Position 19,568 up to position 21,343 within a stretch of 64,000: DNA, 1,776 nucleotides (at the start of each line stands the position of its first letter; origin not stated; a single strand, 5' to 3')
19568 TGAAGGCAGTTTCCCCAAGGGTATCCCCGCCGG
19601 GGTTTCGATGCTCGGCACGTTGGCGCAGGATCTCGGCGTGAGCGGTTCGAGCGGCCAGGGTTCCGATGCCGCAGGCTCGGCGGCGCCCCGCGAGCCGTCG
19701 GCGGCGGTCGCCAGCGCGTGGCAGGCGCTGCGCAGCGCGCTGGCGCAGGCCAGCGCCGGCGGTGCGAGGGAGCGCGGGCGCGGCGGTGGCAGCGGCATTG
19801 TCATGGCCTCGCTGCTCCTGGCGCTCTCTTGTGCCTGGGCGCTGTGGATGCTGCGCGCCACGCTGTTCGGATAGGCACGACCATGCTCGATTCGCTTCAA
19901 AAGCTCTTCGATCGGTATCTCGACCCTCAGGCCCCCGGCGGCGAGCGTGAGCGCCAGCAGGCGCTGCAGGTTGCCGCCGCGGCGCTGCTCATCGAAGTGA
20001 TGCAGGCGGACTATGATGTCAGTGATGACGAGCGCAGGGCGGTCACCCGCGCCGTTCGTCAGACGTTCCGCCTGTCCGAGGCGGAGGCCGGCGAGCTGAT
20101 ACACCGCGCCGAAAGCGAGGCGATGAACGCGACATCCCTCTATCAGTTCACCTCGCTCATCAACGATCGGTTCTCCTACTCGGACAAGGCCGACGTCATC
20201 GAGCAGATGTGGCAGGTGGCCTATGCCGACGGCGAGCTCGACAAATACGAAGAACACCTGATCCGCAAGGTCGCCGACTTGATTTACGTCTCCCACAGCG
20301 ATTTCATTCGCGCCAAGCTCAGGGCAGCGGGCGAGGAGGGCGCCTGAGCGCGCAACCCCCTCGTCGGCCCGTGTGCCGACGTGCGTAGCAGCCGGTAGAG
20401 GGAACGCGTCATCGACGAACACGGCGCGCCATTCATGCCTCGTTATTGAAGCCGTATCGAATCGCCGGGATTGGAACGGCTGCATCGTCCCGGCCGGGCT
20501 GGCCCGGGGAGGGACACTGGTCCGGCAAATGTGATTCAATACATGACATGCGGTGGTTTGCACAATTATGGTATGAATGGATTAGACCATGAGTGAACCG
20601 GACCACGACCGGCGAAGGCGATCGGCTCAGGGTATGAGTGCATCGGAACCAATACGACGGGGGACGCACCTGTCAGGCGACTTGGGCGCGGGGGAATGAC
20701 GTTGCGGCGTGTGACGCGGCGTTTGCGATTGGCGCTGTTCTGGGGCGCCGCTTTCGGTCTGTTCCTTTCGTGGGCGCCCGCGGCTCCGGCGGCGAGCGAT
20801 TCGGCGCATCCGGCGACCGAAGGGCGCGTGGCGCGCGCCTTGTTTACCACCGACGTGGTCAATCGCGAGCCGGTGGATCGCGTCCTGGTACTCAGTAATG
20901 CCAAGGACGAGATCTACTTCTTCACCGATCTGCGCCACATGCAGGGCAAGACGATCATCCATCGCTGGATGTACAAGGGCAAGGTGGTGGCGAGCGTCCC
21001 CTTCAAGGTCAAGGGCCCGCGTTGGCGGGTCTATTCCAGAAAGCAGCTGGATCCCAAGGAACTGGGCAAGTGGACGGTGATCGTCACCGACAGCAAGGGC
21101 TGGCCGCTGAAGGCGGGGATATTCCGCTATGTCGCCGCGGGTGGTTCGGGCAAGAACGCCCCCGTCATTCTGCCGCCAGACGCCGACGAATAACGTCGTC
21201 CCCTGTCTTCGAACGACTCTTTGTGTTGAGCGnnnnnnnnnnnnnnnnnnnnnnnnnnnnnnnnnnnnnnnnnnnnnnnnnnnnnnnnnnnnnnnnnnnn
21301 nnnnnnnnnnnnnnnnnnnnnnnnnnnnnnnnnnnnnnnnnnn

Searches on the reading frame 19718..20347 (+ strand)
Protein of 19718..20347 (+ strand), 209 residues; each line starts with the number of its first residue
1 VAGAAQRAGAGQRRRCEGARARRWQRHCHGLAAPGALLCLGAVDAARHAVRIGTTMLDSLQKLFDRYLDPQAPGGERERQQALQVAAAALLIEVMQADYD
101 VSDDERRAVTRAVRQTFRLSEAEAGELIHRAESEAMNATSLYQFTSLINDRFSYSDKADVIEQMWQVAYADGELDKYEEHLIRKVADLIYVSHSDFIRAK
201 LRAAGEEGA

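Call 40: search_protein_families(library=pfam, proteins=[window:19718-20347:+], max_evalue=0.001)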
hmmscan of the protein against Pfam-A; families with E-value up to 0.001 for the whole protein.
window:19718-20347:+ (209 aa): 1 family
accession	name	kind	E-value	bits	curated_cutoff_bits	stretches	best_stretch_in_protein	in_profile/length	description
PF05099.18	TerB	-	7.2e-39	133.2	24.4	1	85-200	2-117/118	Tellurite resistance protein TerB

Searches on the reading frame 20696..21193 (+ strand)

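Call 40: search_protein_families(library=pfam, proteins=[window:20696-21193:+], max_evalue=0.001)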
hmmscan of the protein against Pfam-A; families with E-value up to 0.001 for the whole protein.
window:20696-21193:+ (165 aa): 1 family
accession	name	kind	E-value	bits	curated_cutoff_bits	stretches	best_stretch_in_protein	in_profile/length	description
PF11141.13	DUF2914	-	2.2e-18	66.2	23.6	1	85-144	2-61/62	Protein of unknown function (DUF2914)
